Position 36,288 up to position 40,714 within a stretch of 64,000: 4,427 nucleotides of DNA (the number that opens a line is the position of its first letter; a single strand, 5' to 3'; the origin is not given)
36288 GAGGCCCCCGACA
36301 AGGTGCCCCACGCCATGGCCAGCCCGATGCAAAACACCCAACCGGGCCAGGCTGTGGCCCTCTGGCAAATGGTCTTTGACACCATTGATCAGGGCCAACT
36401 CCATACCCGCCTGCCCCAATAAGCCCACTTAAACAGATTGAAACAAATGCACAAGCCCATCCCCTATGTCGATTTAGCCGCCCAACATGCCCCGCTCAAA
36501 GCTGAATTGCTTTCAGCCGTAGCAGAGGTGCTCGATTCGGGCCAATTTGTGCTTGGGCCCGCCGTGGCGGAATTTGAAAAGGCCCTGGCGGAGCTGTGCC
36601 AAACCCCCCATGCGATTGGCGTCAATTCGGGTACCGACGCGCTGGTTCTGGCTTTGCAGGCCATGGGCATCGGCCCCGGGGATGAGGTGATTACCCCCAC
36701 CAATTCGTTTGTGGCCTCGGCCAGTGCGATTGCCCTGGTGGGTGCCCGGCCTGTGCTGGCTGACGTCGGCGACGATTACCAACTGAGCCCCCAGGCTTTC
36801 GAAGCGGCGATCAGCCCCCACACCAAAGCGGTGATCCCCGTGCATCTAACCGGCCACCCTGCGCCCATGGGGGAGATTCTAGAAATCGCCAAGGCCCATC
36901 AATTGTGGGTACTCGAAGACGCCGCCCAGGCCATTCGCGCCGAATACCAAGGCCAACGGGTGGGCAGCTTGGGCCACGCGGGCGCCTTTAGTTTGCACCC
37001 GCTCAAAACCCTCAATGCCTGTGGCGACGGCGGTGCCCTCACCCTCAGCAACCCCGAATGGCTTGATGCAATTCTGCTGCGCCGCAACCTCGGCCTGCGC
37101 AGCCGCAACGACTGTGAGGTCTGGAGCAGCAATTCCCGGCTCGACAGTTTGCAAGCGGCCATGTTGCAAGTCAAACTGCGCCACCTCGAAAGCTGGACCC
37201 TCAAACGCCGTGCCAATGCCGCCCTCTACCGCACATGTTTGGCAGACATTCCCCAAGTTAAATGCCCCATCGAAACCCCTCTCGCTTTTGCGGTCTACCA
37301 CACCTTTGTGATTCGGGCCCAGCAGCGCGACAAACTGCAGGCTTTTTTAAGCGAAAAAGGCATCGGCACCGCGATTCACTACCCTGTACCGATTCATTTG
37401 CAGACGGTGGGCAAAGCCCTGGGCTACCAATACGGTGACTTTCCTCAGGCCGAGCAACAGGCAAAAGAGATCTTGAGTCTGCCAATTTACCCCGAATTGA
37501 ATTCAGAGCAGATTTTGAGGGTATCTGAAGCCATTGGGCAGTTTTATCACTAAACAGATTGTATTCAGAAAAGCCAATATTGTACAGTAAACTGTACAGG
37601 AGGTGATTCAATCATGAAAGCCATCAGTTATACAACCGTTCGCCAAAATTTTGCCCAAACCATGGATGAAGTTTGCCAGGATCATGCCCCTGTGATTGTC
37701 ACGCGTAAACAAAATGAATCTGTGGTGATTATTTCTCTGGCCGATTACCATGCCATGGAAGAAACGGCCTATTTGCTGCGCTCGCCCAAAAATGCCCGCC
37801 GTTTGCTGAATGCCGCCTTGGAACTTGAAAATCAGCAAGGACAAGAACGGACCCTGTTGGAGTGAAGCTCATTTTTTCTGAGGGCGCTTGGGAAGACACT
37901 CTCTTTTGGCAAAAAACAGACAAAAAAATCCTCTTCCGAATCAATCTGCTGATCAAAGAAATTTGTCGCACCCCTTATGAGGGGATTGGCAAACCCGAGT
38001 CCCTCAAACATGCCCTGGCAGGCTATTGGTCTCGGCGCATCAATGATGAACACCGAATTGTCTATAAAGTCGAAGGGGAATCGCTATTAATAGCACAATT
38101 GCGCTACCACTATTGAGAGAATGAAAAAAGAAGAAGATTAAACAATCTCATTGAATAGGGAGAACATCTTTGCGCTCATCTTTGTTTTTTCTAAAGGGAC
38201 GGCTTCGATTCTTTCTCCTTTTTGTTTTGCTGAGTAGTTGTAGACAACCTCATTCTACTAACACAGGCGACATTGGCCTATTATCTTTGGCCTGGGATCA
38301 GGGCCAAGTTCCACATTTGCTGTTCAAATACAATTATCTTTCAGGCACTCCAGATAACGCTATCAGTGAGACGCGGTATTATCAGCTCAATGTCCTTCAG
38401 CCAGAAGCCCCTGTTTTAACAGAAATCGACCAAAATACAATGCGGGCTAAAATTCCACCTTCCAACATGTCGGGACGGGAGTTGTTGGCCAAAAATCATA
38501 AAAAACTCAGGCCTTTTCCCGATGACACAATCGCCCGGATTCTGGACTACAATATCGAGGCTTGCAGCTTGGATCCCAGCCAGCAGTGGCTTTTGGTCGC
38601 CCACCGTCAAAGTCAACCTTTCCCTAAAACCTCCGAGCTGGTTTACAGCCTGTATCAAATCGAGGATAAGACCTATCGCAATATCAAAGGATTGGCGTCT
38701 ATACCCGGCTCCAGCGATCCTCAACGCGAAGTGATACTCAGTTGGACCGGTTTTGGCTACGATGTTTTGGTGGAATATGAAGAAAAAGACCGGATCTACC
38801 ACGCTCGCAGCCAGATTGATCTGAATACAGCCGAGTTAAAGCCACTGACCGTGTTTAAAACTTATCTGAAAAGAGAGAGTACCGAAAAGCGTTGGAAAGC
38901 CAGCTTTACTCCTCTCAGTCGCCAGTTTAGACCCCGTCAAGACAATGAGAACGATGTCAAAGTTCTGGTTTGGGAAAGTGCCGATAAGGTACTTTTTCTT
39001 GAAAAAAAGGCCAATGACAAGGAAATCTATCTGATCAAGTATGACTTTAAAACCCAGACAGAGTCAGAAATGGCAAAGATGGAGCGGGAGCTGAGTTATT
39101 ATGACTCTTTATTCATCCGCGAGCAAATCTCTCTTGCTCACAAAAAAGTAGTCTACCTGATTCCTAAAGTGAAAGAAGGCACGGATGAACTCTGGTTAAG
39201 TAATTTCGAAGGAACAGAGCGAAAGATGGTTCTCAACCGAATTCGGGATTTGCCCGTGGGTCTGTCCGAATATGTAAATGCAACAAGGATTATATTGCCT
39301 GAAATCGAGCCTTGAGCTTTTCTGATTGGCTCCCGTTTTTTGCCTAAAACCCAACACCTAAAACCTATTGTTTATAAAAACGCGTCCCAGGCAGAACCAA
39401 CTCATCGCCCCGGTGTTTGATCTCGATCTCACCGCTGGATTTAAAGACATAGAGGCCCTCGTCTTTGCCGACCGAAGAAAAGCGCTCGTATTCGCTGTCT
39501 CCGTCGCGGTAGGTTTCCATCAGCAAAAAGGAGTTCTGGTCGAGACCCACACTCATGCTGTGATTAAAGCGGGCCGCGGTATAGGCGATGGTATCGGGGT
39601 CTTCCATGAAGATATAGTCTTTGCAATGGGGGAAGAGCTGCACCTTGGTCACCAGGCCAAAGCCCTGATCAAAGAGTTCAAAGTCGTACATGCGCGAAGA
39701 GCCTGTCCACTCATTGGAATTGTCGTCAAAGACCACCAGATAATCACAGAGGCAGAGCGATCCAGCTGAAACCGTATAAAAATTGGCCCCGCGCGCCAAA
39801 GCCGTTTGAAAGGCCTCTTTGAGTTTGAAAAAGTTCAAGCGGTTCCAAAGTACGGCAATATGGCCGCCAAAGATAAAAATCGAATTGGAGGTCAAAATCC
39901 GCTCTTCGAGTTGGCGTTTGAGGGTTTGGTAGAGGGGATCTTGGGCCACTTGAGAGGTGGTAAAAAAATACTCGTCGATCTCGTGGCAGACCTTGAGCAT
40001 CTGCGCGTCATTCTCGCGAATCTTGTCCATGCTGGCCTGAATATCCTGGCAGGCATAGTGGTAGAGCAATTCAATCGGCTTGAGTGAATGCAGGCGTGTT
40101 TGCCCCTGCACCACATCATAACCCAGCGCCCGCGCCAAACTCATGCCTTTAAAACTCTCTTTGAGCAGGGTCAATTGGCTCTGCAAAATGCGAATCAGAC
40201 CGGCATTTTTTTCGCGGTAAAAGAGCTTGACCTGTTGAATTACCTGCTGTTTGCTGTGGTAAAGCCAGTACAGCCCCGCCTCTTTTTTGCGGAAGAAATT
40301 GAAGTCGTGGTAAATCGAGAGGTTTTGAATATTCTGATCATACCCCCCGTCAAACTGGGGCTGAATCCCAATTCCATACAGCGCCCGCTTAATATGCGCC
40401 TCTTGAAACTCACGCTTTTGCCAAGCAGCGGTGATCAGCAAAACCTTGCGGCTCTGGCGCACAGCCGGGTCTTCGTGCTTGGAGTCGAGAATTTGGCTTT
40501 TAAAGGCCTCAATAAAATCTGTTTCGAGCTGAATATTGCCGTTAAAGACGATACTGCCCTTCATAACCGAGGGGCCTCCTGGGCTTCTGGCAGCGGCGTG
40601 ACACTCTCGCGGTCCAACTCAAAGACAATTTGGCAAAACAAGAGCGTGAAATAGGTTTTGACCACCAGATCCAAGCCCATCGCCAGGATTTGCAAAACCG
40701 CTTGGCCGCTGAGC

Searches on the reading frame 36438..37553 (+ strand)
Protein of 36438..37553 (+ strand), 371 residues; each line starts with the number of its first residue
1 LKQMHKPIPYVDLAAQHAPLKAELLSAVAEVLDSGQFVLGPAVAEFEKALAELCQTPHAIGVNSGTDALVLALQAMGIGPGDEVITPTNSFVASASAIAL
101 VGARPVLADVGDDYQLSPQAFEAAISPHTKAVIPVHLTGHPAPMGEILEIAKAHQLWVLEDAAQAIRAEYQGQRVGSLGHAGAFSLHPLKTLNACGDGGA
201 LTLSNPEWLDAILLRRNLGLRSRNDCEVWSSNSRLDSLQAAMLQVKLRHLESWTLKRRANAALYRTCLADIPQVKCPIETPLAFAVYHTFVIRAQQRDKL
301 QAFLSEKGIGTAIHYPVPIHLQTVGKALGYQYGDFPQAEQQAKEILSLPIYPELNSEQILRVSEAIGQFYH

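Call 33: search_protein_families(library=ncbifam, proteins=[window:36438-37553:+], max_evalue=0.00001)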
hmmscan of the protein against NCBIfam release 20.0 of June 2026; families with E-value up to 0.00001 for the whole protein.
window:36438-37553:+ (371 aa): 14 families
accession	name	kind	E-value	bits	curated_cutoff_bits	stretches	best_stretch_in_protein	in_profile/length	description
TIGR03588.1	PseC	equivalog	6.4e-72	242.6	423.5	1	25-367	14-377/380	UDP-4-amino-4,6-dideoxy-N-acetyl-beta-L-altrosamine transaminase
NF008658.2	PRK11658.1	equivalog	1.1e-59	202.1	631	1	20-368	12-375/379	UDP-4-amino-4-deoxy-L-arabinose aminotransferase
NF008687.0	PRK11706.1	equivalog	4.8e-59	200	375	1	44-370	34-374/375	dTDP-4-amino-4,6-dideoxygalactose transaminase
TIGR02379.1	ECA_wecE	subfamily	6.7e-50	169.9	434.85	1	44-370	34-375/376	dTDP-4-amino-4,6-dideoxy-D-glucose transaminase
TIGR04181.1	NHT_00031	hypoth_equivalog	1.4e-47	162.3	420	1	24-349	12-357/359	LegC family aminotransferase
TIGR04427.1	PLP_DesI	equivalog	4.8e-45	154.3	650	1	39-366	50-379/390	dTDP-4-dehydro-6-deoxyglucose aminotransferase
NF011936.0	PRK15407.1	equivalog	9.7e-37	126.7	423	1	22-209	47-241/440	lipopolysaccharide biosynthesis protein RfbH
NF004770.0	PRK06108.1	subfamily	2.7e-11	42.9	422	1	38-164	77-212/396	pyridoxal phosphate-dependent aminotransferase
NF005816.0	PRK07682.1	equivalog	8.9e-10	37.7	620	1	65-163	99-204/390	aminotransferase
NF004621.0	PRK05957.1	equivalog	1.1e-09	37.5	498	1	62-135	94-167/389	pyridoxal phosphate-dependent aminotransferase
NF005817.0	PRK07683.1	equivalog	3.2e-08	32.7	575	1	33-162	64-201/387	aminotransferase A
NF041364.1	GntC_guanitoxin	equivalog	5e-08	32.2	415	1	39-162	42-174/356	guanitoxin biosynthesis PLP-dependent (S)-gamma-hydroxy-L-arginine cyclodehydratase GntC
NF006569.0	PRK09082.1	subfamily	6.9e-06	25.4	420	1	53-158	87-190/386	methionine aminotransferase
NF002878.0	PRK03321.1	subfamily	8.3e-06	24.8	374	0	40-133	56-150/352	histidinol-phosphate transaminase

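Call 38: search_protein_families(library=pfam, proteins=[window:36438-37553:+], max_evalue=0.0001)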
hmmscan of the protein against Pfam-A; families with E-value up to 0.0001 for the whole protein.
window:36438-37553:+ (371 aa): 5 families
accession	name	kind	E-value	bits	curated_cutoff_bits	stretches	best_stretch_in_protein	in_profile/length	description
PF01041.23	DegT_DnrJ_EryC1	-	9e-110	367.7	19.8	1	21-366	4-359/360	DegT/DnrJ/EryC1/StrS aminotransferase family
PF00155.27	Aminotran_1_2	-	9.9e-09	35.3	19.7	1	43-162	44-186/361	Aminotransferase class I and II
PF00266.25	Aminotran_5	-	8.1e-07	28.8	21.5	1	43-167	45-181/371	Aminotransferase class-V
PF01212.27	Beta_elim_lyase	-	2.7e-05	24.1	27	1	41-168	32-175/288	Beta-eliminating lyase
PF01053.26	Cys_Met_Meta_PP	-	8.5e-05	21.7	27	0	41-133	52-142/381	Cys/Met metabolism PLP-dependent enzyme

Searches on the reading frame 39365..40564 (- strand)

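Call 38: search_protein_families(library=pfam, proteins=[window:39365-40564:-], max_evalue=0.0001)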
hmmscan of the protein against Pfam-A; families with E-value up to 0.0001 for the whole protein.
window:39365-40564:- (399 aa): 1 family
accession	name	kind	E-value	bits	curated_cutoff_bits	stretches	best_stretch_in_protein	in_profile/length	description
PF03575.23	Peptidase_S51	-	6.8e-06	26.3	23.9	1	214-349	71-198/206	Peptidase family S51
